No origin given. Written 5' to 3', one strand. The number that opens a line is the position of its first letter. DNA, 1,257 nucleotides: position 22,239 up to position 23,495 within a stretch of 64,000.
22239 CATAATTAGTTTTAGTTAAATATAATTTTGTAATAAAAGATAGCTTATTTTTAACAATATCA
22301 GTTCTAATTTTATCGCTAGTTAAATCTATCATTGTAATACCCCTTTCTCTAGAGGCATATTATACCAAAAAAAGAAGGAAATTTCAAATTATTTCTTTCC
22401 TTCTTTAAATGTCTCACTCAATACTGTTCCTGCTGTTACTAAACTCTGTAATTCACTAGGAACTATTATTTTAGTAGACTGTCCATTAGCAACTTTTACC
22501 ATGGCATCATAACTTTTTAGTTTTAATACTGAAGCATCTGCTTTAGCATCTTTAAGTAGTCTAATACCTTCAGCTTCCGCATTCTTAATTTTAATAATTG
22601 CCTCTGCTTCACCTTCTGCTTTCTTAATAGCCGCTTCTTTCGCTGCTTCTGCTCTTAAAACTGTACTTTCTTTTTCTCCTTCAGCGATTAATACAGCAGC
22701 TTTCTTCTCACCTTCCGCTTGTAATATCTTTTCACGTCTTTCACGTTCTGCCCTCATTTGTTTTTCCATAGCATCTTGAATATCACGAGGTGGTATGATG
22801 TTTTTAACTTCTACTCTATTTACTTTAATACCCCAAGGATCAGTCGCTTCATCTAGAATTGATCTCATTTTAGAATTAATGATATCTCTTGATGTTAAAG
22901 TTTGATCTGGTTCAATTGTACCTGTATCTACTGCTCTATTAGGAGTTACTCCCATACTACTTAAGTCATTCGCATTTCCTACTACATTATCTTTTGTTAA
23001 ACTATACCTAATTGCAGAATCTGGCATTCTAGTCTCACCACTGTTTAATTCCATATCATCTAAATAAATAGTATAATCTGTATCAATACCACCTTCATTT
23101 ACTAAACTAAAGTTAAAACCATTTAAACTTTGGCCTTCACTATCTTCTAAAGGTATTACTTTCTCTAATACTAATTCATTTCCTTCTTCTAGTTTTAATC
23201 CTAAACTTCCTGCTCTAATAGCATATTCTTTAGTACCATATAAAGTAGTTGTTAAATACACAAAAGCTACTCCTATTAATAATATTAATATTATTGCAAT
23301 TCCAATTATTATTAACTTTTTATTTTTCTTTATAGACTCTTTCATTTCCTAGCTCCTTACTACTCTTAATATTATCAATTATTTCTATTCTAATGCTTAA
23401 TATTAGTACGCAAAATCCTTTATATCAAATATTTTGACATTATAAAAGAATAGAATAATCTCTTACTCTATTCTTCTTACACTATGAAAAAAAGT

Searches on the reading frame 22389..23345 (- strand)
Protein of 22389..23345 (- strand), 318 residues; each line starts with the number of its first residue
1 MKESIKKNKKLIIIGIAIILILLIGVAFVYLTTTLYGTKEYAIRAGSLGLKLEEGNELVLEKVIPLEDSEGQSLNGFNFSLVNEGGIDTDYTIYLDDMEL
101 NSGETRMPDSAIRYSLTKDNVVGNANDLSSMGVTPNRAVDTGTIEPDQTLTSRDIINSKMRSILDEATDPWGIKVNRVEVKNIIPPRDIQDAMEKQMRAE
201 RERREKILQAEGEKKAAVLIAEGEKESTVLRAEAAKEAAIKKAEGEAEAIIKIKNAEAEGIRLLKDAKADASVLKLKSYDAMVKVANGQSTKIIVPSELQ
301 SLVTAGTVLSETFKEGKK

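Call 64: search_protein_families(library=ncbifam, proteins=[window:22389-23345:-], max_evalue=0.00001)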
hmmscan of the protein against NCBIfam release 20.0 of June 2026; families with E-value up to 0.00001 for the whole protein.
window:22389-23345:- (318 aa): 3 families
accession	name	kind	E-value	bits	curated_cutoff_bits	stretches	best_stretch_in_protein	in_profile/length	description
TIGR01933.1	hflK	equivalog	5.9e-11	42.3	159.4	1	147-255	106-217/261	FtsH protease activity modulator HflK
NF008259.0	PRK11029.1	equivalog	3e-10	39.6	427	1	157-251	187-281/334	protease modulator HflC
TIGR01932.1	hflC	equivalog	5.8e-10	38.5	134.4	1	148-249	169-270/318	protease modulator HflC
